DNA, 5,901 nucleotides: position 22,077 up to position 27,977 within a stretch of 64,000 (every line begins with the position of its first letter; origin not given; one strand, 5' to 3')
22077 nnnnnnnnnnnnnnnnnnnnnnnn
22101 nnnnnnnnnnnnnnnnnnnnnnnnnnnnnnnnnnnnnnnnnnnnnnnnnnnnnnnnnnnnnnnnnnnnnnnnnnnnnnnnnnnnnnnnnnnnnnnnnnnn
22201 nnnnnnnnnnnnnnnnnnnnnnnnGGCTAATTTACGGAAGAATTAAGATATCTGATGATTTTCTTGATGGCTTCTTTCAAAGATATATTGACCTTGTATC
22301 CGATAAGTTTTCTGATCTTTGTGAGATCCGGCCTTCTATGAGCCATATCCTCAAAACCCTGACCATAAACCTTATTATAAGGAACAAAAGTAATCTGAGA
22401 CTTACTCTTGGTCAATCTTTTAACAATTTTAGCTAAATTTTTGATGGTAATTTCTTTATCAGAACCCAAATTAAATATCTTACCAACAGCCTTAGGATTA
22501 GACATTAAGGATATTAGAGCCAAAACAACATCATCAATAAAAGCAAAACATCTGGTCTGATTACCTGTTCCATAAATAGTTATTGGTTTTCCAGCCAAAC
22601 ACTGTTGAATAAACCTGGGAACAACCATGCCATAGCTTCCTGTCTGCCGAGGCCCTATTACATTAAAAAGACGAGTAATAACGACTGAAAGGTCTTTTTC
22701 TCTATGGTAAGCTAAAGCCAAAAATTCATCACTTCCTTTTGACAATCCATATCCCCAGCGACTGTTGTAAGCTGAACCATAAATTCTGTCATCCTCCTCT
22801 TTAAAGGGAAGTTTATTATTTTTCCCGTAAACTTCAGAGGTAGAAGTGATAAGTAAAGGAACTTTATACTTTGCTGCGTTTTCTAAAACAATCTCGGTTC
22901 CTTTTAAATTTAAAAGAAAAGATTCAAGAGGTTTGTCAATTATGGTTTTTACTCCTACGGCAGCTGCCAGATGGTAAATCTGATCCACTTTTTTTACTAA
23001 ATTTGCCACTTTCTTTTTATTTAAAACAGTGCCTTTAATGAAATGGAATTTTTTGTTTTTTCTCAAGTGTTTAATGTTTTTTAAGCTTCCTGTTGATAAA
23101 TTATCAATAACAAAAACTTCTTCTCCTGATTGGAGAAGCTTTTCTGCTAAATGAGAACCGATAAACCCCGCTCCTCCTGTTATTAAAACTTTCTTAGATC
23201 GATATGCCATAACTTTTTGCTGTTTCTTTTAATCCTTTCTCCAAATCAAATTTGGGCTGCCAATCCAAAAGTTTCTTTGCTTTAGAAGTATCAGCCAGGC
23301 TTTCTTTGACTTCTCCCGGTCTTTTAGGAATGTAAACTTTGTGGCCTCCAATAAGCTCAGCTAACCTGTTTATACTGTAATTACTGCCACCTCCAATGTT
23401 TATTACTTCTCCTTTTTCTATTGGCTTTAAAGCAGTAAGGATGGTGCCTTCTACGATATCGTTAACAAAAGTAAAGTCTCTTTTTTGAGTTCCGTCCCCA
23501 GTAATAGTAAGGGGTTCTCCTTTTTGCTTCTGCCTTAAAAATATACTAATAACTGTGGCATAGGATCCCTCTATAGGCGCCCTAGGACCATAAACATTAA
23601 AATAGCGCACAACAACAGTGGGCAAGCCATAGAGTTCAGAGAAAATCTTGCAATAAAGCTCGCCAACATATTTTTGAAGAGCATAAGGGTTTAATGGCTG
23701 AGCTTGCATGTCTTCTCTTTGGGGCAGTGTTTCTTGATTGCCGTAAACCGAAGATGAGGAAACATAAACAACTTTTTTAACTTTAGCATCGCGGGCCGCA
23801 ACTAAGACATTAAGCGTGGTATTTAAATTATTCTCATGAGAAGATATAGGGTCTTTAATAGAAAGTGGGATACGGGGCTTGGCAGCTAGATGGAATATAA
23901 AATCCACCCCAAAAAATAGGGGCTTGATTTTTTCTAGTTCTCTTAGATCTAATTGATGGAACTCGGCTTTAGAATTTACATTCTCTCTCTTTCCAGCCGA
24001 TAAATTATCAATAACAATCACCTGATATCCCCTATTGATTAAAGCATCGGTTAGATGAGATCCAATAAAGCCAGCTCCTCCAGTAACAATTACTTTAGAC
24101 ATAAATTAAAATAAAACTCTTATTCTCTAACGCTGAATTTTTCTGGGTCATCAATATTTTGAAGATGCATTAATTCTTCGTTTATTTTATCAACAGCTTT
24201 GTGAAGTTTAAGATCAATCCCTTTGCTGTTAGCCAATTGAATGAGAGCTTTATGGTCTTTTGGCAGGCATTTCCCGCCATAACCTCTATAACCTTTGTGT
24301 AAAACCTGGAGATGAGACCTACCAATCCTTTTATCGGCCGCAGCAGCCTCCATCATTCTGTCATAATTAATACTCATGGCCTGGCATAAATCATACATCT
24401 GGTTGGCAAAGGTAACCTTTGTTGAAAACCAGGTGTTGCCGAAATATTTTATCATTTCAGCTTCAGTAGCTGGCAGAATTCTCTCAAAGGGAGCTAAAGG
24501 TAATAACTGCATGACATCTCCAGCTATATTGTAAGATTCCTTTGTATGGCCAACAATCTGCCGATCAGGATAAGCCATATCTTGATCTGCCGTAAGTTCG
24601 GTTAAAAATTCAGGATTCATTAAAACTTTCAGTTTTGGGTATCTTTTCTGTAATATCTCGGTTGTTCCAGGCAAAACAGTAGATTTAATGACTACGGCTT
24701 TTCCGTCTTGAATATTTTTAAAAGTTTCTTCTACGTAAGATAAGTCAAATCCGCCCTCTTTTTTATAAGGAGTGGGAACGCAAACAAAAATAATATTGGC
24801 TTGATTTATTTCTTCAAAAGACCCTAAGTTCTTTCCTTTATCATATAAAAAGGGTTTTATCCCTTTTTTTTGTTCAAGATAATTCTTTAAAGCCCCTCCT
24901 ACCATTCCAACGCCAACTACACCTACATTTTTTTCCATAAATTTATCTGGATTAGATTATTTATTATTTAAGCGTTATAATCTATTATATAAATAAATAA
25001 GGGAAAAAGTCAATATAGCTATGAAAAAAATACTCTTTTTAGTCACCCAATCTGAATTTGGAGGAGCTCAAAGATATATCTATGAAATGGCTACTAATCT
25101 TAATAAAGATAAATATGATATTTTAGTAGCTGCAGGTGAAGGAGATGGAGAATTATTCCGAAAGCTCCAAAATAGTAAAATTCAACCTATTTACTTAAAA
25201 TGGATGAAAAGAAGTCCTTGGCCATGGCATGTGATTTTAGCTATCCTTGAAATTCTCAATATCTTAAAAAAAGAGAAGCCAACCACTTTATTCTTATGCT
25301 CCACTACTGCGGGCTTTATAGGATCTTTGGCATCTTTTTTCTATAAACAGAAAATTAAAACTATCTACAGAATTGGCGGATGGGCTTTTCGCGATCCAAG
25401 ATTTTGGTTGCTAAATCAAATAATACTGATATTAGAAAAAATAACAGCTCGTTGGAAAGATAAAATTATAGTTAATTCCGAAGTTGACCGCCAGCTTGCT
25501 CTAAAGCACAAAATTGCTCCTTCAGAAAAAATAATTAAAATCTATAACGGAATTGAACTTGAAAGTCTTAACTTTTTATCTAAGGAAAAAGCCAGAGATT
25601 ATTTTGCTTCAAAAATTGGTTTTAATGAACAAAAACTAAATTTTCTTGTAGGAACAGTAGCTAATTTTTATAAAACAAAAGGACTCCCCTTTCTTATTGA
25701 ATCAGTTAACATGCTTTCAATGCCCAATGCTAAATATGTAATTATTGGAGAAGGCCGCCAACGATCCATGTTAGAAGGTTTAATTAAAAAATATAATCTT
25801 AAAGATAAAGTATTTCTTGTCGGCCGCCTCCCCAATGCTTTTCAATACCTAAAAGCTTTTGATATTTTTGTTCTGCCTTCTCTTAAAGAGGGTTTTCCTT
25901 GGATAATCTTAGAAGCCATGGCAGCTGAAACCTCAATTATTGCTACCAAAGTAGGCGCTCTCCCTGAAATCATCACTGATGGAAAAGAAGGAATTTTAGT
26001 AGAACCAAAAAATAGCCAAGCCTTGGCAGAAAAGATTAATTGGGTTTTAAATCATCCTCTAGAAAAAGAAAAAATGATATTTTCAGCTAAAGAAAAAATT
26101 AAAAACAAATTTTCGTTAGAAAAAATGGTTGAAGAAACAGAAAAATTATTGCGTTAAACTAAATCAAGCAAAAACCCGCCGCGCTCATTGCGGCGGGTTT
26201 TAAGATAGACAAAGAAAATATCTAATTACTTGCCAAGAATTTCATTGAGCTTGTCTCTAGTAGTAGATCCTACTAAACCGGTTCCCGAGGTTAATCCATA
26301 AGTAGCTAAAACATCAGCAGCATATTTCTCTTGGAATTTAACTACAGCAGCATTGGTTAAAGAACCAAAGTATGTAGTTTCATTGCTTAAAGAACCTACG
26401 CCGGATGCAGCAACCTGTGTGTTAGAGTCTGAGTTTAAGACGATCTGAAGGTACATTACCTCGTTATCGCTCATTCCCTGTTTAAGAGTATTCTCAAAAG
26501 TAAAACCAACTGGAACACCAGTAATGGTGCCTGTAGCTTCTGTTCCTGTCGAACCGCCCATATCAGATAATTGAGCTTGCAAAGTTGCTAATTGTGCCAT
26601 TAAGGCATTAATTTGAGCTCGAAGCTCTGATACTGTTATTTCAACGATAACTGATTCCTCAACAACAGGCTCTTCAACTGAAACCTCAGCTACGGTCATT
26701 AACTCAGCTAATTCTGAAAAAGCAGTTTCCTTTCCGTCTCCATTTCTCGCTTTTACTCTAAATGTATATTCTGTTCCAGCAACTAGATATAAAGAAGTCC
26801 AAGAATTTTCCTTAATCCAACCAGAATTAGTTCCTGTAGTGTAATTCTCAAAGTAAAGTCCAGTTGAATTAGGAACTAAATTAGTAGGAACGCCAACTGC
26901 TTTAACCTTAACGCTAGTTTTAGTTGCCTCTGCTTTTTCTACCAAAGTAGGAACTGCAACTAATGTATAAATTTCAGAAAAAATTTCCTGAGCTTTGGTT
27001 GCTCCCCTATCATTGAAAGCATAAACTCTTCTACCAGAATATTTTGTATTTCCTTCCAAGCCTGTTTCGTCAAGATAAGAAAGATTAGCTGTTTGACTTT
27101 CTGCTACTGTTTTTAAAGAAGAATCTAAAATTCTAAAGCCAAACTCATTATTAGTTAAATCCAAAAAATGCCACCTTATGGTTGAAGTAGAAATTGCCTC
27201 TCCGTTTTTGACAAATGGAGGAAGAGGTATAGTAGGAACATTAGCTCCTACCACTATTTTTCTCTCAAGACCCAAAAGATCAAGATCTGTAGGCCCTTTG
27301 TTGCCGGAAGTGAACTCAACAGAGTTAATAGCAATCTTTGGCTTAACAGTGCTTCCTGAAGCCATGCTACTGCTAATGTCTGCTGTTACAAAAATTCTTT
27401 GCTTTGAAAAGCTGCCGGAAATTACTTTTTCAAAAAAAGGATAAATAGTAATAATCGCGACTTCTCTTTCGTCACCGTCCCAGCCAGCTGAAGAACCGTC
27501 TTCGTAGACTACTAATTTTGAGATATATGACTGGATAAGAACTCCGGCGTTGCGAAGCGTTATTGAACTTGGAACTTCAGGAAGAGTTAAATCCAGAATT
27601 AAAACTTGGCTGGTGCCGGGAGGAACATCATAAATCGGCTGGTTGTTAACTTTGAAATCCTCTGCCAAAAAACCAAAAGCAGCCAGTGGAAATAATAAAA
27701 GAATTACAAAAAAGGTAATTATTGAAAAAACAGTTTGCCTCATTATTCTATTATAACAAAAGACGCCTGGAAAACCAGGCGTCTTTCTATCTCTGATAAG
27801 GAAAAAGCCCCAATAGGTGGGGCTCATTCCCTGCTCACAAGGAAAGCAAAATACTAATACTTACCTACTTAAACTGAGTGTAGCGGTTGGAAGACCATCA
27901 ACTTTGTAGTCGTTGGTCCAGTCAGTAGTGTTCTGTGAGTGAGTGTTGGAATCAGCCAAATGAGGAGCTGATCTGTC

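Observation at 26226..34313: HTH protein - ECF sigma - anti-sigma-like - giant surface protein - FN3/PG-binding protein: a self-regulated surface-layer module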

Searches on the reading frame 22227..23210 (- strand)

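Call 58: search_protein_families(library=pfam, proteins=[window:22227-23210:-], max_evalue=0.0001)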
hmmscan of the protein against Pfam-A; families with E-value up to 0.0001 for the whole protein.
window:22227-23210:- (327 aa): 9 families
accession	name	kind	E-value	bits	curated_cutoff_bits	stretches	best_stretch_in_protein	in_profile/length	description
PF16363.11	GDP_Man_Dehyd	-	4.2e-57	194.5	27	1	9-317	1-331/332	GDP-mannose 4,6 dehydratase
PF01370.27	Epimerase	-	1.9e-55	188.3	20.9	1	8-249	1-240/240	NAD dependent epimerase/dehydratase family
PF02719.21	Polysacc_synt_2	-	3.3e-22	79.5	20.2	2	8-121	1-124/293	Polysaccharide biosynthesis protein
PF01073.25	3Beta_HSD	-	2.4e-17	63.3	22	1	9-140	1-133/280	3-beta hydroxysteroid dehydrogenase/isomerase family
PF07993.18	NAD_binding_4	-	9e-17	61.5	20.1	1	10-204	1-229/258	Male sterility protein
PF04321.23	RmlD_sub_bind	-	3.6e-11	43.1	27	1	7-269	2-233/287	RmlD substrate binding domain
PF00106.31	adh_short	-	4.9e-08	33.1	26.6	1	6-79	1-75/195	short chain dehydrogenase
PF13460.12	NAD_binding_10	-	6.8e-06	26.5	27.2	1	12-146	1-119/184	NAD(P)H-binding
PF05368.20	NmrA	-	9.8e-06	25.8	27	0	5-84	2-79/298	NmrA-like family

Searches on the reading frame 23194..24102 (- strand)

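Call 58: search_protein_families(library=pfam, proteins=[window:23194-24102:-], max_evalue=0.0001)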
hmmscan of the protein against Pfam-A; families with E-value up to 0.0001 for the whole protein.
window:23194-24102:- (302 aa): 8 families
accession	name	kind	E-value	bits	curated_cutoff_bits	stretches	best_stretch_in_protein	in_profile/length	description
PF01370.27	Epimerase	-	4.2e-65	220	20.9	1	4-237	1-240/240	NAD dependent epimerase/dehydratase family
PF16363.11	GDP_Man_Dehyd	-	4.8e-59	200.9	27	1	5-294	1-332/332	GDP-mannose 4,6 dehydratase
PF02719.21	Polysacc_synt_2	-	1.7e-21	77.1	20.2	1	4-251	1-243/293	Polysaccharide biosynthesis protein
PF01073.25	3Beta_HSD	-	1.5e-20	73.9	22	1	5-229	1-234/280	3-beta hydroxysteroid dehydrogenase/isomerase family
PF04321.23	RmlD_sub_bind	-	4.5e-12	46.1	27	1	3-229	2-202/287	RmlD substrate binding domain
PF07993.18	NAD_binding_4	-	5.8e-12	45.7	20.1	1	58-210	81-248/258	Male sterility protein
PF13460.12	NAD_binding_10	-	3.6e-10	40.4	27.2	1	8-144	1-124/184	NAD(P)H-binding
PF05368.20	NmrA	-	4.6e-06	26.9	27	1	2-116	3-107/298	NmrA-like family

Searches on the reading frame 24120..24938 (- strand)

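Call 58: search_protein_families(library=pfam, proteins=[window:24120-24938:-], max_evalue=0.0001)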
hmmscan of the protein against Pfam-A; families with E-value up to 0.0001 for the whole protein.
window:24120-24938:- (272 aa): 2 families
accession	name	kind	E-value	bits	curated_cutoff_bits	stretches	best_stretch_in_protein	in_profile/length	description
PF00984.24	UDPG_MGDP_dh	-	4.8e-26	91.1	25.4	1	159-254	2-93/94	UDP-glucose/GDP-mannose dehydrogenase family, central domain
PF03721.20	UDPG_MGDP_dh_N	-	2.8e-21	76.4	27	1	42-137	72-181/187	UDP-glucose/GDP-mannose dehydrogenase family, NAD binding domain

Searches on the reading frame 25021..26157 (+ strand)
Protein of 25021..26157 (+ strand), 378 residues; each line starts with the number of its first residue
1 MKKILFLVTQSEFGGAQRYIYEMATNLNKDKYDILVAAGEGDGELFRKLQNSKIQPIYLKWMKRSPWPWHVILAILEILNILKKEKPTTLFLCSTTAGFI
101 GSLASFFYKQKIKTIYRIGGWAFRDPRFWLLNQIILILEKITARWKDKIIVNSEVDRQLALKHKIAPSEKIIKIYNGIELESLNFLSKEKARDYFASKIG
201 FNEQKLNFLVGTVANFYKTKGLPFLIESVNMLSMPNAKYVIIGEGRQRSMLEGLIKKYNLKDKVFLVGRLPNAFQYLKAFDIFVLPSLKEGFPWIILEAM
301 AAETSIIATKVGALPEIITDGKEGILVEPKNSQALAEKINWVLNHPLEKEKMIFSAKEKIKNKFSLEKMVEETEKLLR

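Call 58: search_protein_families(library=pfam, proteins=[window:25021-26157:+], max_evalue=0.0001)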
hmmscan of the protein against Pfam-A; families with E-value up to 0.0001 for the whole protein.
window:25021-26157:+ (378 aa): 5 families
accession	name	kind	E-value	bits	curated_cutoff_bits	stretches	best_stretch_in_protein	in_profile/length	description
PF00534.26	Glycos_transf_1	-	9.8e-39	133.1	26.4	1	207-358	15-171/172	Glycosyl transferases group 1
PF13692.12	Glyco_trans_1_4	-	9.2e-34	117.2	27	1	209-344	3-141/142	Glycosyl transferases group 1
PF13439.12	Glyco_transf_4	-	1.6e-16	61.3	28.5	1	13-181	1-169/170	Glycosyltransferase Family 4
PF13579.12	Glyco_trans_4_4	-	2e-08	35.2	29.7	1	14-177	1-158/158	Glycosyl transferase 4-like domain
PF13524.12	Glyco_trans_1_2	-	4.2e-05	24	25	1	289-372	60-141/144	Glycosyl transferase-like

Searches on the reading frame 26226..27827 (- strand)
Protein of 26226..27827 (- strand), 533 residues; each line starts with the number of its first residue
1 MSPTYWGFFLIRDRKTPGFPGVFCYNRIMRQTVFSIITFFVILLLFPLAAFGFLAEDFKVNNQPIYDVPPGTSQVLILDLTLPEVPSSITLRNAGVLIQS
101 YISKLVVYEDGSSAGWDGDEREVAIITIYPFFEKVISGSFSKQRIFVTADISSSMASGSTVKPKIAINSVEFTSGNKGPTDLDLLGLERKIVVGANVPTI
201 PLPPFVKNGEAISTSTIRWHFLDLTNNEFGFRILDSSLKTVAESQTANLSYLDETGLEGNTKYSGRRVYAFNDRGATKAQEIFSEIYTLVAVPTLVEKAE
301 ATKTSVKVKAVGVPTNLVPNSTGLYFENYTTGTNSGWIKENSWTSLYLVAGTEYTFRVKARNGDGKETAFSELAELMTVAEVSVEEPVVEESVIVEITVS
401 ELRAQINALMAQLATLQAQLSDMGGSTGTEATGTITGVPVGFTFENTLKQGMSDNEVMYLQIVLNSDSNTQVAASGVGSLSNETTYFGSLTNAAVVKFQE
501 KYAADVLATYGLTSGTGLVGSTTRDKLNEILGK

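Call 4: search_protein_families(library=pfam, proteins=[window:26226-27827:-], max_evalue=0.01)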
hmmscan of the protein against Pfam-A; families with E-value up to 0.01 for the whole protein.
window:26226-27827:- (533 aa): 2 families
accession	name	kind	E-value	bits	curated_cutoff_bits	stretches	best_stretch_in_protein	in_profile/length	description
PF00041.27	fn3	-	3.5e-06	27.6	25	1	337-372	47-79/84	Fibronectin type III domain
PF01471.23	PG_binding_1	-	0.0041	17.7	23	0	478-502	20-41/57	Putative peptidoglycan binding domain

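Call 5: search_protein_families(library=ncbifam, proteins=[window:26226-27827:-], max_evalue=0.01)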
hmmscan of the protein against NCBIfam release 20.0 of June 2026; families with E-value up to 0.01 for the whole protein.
window:26226-27827:- (533 aa): 0 families

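Call 56: search_protein_families(library=pfam, proteins=[window:26226-27743:-], max_evalue=10)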
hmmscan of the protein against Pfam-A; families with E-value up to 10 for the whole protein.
window:26226-27743:- (505 aa): 6 families
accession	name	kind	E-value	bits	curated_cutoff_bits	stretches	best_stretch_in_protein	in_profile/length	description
PF00041.27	fn3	-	2.9e-06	27.8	25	1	309-344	47-79/84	Fibronectin type III domain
PF01471.23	PG_binding_1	-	0.0036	17.9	23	1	450-474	20-41/57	Putative peptidoglycan binding domain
PF08227.16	DASH_Hsk3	-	0.057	14.3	24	1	377-395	3-21/45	DASH complex subunit Hsk3 like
PF13600.11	DUF4140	-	0.057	14.3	27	1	349-393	47-89/98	N-terminal domain of unknown function (DUF4140)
PF25788.1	Ig_Rha78A_N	-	0.19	12.5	27.4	1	315-349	66-100/105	Rha78A-like, N-terminal immunoglobulin domain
PF14282.11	FlxA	-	0.22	12.1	26.3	1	373-393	53-73/101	FlxA-like protein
